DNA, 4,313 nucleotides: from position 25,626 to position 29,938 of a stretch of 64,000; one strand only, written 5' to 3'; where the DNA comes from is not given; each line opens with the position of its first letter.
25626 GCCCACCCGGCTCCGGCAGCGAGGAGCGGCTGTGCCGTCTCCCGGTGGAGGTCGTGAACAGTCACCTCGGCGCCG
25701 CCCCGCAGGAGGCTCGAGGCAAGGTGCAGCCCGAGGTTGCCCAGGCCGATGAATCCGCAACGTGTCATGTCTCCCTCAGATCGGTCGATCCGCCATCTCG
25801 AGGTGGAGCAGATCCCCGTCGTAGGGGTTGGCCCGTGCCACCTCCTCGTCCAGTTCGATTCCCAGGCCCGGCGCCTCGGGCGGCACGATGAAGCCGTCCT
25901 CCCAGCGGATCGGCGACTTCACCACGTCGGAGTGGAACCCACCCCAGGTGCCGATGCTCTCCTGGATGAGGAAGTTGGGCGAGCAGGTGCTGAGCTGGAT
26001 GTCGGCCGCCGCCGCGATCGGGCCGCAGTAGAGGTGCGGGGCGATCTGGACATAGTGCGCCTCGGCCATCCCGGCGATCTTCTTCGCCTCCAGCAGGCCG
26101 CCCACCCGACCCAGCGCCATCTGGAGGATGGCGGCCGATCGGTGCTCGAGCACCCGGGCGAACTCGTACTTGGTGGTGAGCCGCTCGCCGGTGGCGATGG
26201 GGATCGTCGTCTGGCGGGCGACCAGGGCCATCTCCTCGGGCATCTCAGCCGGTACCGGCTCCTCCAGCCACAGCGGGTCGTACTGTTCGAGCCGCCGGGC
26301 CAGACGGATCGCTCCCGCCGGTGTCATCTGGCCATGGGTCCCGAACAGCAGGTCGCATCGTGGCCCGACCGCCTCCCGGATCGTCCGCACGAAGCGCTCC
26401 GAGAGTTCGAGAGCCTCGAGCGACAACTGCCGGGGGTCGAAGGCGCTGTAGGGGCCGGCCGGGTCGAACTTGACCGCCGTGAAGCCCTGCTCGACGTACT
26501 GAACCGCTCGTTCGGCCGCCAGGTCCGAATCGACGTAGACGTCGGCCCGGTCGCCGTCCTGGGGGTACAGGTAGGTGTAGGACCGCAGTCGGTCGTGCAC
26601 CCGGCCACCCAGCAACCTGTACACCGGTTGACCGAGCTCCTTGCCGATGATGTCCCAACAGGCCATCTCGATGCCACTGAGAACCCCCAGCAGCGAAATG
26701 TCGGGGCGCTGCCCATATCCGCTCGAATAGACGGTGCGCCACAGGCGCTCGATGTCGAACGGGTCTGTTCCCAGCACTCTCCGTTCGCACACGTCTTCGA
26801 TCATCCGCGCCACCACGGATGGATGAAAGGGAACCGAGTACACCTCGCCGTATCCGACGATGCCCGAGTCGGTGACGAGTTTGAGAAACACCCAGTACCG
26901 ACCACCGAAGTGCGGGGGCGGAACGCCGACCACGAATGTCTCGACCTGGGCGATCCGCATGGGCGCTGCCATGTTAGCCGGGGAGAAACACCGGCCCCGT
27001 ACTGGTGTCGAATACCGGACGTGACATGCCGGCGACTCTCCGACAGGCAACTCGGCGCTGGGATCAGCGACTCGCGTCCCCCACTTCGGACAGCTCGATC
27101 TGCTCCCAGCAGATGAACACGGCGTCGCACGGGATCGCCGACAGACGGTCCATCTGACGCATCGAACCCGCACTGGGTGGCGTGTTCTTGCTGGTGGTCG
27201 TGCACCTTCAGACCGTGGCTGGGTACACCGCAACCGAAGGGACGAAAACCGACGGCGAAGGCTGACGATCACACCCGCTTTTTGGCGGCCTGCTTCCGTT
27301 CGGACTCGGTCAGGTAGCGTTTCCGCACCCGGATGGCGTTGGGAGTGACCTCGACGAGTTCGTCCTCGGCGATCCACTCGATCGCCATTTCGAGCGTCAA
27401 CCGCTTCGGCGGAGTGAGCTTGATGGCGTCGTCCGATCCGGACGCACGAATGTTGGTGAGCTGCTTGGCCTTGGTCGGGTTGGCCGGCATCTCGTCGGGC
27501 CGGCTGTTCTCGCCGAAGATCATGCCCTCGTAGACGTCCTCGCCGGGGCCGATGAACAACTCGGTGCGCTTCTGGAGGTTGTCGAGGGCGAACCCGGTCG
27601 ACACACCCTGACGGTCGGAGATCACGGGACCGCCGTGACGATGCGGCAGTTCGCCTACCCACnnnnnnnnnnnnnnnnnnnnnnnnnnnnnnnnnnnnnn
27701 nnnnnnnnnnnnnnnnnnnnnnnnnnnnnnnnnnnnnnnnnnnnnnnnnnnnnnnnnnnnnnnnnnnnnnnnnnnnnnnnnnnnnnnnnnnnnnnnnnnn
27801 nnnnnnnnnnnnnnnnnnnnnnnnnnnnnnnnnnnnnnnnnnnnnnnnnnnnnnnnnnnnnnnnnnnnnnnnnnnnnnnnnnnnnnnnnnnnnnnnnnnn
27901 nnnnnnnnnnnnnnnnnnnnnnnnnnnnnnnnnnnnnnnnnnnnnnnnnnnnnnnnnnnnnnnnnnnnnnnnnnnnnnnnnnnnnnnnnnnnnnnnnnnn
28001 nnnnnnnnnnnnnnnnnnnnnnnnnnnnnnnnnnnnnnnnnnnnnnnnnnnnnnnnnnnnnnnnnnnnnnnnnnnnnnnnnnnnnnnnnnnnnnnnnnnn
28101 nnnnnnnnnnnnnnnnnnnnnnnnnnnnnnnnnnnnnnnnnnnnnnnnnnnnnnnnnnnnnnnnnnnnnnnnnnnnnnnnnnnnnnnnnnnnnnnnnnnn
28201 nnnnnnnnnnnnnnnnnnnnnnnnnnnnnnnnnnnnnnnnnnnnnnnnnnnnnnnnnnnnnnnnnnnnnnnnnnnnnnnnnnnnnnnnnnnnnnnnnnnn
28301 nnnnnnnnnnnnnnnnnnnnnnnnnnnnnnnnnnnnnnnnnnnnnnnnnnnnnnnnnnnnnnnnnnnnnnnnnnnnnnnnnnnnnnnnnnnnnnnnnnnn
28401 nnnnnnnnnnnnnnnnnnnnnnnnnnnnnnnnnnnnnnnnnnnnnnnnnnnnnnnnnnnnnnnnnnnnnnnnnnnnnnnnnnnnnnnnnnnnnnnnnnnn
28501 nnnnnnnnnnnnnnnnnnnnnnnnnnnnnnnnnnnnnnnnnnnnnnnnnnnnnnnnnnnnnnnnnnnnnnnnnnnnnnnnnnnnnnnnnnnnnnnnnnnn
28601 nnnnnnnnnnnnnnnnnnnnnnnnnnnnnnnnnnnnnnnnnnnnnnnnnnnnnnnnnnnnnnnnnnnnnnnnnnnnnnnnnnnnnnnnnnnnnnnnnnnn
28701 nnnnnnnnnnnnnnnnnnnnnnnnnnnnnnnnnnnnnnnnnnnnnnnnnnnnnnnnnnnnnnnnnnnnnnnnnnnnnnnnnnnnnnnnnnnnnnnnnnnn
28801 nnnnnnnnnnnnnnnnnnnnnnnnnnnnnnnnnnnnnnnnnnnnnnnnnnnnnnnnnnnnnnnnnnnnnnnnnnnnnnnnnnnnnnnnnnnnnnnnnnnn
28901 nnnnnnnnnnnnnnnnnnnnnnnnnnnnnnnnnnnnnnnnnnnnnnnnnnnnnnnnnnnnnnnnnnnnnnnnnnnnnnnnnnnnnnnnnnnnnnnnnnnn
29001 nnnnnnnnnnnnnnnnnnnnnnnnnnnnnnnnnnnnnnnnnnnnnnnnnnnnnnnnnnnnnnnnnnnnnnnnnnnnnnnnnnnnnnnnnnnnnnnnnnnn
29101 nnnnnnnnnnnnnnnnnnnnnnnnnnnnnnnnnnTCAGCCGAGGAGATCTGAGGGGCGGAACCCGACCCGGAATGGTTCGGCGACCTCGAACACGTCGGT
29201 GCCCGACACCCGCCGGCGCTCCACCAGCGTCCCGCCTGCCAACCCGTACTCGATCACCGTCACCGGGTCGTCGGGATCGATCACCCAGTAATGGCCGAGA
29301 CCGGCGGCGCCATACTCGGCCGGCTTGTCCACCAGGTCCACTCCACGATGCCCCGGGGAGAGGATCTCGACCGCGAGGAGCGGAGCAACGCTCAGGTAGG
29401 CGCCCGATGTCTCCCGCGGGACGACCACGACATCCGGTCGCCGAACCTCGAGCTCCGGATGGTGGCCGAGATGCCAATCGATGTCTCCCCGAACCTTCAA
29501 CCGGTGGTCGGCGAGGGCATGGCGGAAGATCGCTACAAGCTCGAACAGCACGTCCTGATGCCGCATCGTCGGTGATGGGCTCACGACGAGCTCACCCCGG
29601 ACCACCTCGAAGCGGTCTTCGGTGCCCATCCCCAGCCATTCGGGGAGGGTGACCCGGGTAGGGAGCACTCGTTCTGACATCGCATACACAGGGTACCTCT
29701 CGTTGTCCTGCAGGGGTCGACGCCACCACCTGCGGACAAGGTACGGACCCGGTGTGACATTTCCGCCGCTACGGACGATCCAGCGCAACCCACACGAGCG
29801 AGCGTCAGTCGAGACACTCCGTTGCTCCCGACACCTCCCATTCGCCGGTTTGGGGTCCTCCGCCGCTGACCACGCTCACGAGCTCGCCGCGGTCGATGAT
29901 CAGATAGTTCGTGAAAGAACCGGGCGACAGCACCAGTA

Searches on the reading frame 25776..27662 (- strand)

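Call 85: search_protein_families(library=pfam, proteins=[window:25776-27662:-], max_evalue=0.00001)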
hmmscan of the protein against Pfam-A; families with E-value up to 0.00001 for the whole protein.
window:25776-27662:- (628 aa): 2 families
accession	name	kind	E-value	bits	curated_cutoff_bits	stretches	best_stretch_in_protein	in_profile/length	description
PF13378.12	MR_MLE_C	-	5.6e-63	213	29.4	1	383-608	3-219/219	Enolase C-terminal domain-like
PF02746.21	MR_MLE_N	-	1.2e-13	51.7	22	1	257-352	28-117/117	Mandelate racemase / muconate lactonizing enzyme, N-terminal domain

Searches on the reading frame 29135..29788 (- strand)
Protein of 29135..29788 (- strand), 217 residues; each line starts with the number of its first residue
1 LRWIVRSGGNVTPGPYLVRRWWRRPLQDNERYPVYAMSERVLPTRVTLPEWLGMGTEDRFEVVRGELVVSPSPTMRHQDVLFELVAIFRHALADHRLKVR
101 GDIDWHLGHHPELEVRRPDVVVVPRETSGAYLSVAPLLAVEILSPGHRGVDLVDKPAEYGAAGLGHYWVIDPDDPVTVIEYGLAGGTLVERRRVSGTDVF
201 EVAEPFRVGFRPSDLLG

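Call 16: search_protein_families(library=pfam, proteins=[window:29135-29788:-], max_evalue=0.00001)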
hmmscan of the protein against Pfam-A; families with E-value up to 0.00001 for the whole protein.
window:29135-29788:- (217 aa): 1 family
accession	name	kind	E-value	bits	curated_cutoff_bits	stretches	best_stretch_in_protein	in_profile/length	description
PF05685.18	Uma2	-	2.7e-23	82.7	27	1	52-210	8-167/172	Putative restriction endonuclease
